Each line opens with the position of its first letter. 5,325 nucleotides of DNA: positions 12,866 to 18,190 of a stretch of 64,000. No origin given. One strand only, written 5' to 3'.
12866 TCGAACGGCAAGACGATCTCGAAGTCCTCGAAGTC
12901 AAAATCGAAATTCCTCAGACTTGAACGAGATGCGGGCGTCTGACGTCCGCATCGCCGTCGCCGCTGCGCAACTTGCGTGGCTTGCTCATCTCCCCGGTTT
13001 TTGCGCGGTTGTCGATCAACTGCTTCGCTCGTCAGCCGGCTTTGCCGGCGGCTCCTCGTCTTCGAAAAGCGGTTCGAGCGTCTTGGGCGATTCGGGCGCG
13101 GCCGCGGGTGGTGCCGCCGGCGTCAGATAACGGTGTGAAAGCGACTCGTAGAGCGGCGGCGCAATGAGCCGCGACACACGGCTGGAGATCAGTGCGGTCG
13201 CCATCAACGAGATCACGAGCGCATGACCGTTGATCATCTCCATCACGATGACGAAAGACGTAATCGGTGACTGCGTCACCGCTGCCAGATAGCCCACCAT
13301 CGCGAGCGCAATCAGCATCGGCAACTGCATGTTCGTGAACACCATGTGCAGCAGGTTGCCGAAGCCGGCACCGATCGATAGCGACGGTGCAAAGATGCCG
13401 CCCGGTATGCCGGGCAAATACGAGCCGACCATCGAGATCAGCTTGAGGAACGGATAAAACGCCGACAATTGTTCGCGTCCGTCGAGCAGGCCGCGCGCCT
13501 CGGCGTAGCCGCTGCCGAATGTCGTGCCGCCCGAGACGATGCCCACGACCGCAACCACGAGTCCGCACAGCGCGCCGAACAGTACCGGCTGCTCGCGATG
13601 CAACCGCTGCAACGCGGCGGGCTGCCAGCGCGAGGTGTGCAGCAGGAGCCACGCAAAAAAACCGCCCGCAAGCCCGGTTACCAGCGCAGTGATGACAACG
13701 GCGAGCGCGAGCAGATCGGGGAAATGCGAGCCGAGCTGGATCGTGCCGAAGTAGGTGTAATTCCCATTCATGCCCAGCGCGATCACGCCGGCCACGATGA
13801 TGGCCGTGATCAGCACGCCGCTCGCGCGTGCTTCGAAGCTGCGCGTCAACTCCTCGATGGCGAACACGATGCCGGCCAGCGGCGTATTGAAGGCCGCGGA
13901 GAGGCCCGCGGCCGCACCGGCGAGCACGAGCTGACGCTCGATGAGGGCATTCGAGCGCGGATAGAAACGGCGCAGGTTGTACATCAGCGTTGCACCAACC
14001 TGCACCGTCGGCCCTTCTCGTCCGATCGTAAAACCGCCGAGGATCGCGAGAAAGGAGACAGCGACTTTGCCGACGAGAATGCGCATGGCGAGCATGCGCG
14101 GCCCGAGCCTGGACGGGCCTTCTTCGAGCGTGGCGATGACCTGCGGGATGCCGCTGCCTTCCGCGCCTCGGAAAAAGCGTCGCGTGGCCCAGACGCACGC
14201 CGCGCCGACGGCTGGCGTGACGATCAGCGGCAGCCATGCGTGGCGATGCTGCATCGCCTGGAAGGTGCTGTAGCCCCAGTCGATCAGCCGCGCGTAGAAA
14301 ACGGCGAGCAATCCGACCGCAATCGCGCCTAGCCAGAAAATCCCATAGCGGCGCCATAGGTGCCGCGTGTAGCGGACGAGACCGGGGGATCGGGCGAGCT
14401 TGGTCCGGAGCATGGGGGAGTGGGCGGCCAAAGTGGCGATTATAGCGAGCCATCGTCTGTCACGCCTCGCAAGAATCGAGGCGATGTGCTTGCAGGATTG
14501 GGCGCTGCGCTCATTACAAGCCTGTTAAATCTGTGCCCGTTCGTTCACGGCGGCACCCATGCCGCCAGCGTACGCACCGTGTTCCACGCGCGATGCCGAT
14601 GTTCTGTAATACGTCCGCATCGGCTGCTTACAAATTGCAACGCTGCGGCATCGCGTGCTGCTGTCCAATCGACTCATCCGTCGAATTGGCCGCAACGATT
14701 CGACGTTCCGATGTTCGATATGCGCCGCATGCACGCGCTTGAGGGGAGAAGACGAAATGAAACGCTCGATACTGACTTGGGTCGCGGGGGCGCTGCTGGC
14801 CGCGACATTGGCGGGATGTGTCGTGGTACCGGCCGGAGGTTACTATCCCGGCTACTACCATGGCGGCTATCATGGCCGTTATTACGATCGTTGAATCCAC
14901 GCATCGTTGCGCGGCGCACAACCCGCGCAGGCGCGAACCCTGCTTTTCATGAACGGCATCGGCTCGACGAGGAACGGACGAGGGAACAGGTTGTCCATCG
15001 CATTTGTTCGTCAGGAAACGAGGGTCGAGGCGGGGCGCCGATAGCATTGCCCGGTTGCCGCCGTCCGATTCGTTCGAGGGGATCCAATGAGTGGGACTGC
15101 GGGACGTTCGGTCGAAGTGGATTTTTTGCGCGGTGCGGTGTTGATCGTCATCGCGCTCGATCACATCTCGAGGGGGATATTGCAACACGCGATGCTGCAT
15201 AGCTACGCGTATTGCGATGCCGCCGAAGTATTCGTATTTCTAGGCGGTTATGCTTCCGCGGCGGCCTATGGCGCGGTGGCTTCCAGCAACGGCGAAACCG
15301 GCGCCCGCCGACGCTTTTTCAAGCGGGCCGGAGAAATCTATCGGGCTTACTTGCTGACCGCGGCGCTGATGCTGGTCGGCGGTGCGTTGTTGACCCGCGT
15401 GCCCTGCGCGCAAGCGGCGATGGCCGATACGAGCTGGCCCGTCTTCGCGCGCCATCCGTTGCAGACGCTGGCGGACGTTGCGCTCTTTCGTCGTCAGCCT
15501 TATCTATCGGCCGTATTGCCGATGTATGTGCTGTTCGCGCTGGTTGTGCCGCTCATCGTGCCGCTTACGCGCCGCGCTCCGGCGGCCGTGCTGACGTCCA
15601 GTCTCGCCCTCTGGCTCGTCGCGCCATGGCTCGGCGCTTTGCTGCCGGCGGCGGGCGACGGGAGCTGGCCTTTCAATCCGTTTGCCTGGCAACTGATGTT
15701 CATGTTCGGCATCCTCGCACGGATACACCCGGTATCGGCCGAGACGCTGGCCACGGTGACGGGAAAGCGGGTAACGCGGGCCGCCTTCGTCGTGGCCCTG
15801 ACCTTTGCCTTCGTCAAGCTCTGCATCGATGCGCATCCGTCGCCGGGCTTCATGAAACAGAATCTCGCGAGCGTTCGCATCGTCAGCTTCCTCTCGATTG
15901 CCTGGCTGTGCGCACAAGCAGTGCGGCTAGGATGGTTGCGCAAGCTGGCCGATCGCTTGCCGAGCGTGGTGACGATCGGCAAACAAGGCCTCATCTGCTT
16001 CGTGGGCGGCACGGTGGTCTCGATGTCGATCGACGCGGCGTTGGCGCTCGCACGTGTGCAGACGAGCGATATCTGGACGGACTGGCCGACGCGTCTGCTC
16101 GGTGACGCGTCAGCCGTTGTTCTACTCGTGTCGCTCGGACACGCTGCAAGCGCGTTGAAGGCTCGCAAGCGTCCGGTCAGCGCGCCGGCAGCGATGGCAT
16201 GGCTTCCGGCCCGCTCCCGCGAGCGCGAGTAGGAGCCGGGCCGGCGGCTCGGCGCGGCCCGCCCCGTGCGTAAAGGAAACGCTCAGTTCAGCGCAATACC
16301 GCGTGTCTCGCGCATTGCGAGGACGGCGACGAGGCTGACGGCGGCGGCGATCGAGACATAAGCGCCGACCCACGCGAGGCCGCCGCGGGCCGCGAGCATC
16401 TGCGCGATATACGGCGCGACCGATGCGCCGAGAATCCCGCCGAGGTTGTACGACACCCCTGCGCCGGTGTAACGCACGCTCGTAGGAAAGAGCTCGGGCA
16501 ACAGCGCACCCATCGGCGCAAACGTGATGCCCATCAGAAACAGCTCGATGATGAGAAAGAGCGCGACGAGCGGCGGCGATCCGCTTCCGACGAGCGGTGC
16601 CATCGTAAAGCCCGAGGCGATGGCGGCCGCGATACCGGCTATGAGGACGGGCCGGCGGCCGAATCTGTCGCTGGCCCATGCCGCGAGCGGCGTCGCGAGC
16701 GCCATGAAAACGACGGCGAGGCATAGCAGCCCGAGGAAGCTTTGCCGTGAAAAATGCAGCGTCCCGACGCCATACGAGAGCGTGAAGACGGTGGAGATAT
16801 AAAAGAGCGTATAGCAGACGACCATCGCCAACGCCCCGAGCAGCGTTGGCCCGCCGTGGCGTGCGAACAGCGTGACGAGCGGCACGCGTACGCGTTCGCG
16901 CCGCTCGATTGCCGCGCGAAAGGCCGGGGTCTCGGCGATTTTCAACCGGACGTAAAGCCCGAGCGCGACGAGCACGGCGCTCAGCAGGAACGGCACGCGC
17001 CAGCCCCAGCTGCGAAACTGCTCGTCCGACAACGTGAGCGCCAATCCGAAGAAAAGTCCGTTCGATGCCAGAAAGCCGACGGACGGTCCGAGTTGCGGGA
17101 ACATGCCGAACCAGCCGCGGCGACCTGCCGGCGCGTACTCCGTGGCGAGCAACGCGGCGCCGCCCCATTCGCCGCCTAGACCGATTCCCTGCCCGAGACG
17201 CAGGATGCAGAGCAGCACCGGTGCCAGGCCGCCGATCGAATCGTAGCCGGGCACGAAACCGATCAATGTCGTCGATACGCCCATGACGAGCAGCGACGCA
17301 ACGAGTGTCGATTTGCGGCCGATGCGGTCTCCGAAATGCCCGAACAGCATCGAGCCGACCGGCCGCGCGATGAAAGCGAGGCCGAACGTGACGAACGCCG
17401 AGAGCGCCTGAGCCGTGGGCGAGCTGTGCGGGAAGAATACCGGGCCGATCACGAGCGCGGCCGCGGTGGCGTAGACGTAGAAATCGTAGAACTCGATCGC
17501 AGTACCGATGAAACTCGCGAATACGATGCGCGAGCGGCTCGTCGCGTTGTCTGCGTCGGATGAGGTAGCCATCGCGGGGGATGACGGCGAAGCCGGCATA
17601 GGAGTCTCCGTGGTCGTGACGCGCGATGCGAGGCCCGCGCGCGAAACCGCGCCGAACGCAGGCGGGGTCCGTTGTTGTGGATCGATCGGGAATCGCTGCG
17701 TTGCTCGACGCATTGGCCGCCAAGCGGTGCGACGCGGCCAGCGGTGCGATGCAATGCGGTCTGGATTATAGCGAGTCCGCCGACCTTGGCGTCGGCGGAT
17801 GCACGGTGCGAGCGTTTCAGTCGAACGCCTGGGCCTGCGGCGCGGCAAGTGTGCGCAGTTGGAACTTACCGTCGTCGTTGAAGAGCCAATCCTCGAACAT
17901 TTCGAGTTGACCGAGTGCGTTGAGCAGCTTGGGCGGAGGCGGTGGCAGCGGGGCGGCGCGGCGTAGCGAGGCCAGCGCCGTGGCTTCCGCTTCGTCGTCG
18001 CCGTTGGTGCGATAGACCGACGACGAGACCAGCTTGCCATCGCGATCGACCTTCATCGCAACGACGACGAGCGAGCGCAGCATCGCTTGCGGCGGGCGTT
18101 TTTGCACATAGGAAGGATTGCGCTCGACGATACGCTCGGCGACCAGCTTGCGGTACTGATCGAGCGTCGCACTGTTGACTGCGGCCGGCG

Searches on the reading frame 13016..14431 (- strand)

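Call 47: search_protein_families(library=pfam, proteins=[window:13016-14431:-], max_evalue=0.001)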
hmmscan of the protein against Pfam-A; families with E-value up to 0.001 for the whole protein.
window:13016-14431:- (471 aa): 1 family
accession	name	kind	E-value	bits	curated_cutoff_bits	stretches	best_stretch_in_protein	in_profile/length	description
PF00654.25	Voltage_CLC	-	8.9e-85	285.3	24.8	1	76-421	2-346/346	Voltage gated chloride channel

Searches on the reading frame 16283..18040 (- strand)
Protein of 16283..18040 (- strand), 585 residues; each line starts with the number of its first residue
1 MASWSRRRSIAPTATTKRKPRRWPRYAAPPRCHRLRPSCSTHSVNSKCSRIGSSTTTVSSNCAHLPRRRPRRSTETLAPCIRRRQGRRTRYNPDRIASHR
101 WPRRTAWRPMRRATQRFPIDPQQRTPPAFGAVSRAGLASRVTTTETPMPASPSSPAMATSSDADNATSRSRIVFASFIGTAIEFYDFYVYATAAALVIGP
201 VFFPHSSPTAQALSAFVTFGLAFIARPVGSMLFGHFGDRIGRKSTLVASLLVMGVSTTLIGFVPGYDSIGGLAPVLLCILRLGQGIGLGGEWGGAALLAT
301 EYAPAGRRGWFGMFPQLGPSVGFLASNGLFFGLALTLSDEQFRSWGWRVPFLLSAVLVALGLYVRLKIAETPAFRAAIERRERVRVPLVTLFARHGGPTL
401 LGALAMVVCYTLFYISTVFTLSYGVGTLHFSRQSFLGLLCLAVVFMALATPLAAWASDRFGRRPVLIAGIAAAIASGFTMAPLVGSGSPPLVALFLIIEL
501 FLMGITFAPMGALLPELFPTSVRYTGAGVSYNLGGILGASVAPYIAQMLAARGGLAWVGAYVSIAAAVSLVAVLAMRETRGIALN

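Call 47: search_protein_families(library=pfam, proteins=[window:16283-18040:-], max_evalue=0.001)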
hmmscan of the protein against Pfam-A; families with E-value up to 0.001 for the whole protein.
window:16283-18040:- (585 aa): 3 families
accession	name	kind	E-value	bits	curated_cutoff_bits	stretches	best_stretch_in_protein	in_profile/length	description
PF00083.30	Sugar_tr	-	2.2e-37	129.4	22.3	2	174-383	4-206/452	Sugar (and other) transporter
PF07690.21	MFS_1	-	2e-25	89.9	33.4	2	177-447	2-255/347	Major Facilitator Superfamily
PF13347.12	MFS_2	-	0.00029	20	27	1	321-516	145-341/427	MFS/sugar transport protein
